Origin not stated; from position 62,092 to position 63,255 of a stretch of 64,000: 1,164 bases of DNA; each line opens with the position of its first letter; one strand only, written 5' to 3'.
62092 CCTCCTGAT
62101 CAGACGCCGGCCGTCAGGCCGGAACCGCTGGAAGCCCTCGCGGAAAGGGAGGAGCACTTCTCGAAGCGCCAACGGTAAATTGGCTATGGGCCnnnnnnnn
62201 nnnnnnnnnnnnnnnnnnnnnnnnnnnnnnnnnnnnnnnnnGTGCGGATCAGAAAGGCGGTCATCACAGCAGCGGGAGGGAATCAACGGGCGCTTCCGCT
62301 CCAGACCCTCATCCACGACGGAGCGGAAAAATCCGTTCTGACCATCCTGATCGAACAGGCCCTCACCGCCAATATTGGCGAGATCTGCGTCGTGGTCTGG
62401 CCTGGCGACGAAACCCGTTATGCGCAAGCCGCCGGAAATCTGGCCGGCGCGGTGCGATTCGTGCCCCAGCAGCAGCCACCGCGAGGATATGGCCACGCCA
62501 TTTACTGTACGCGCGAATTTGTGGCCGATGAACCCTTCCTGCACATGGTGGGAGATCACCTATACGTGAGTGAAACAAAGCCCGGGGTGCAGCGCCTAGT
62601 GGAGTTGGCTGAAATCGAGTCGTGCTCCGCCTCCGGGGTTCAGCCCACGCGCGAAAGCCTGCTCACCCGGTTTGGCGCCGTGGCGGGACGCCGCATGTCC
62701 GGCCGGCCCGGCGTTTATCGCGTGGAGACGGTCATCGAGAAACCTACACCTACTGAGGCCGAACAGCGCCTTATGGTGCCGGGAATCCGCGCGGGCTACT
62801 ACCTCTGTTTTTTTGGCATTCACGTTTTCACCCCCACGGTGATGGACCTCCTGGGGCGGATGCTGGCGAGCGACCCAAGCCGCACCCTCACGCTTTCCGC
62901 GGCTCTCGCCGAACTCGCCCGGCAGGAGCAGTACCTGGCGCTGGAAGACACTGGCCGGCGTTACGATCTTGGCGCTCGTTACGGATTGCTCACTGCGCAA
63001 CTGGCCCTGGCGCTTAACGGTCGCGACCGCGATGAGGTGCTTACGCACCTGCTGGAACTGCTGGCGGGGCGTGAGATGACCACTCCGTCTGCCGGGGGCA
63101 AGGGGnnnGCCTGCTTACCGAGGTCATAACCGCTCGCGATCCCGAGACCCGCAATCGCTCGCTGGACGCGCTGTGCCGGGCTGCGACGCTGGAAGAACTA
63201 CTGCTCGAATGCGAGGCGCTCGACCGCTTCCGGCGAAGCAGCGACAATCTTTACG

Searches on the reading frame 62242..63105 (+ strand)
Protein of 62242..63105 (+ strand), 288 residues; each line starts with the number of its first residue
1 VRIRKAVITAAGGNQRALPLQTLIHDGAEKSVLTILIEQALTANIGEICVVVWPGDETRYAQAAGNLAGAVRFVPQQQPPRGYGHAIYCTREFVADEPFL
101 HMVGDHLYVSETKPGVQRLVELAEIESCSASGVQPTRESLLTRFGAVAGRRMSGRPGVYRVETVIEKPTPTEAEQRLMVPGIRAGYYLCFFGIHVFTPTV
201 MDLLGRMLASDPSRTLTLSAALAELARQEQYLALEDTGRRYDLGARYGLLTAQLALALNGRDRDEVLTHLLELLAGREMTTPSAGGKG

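Call 34: search_protein_families(library=pfam, proteins=[window:62242-63105:+], max_evalue=0.001)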
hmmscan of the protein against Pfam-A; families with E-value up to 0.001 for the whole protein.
window:62242-63105:+ (288 aa): 1 family
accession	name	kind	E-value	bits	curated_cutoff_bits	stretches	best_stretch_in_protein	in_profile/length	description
PF00483.29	NTP_transferase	-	5.4e-12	46.3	21.2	1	27-255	28-241/245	Nucleotidyl transferase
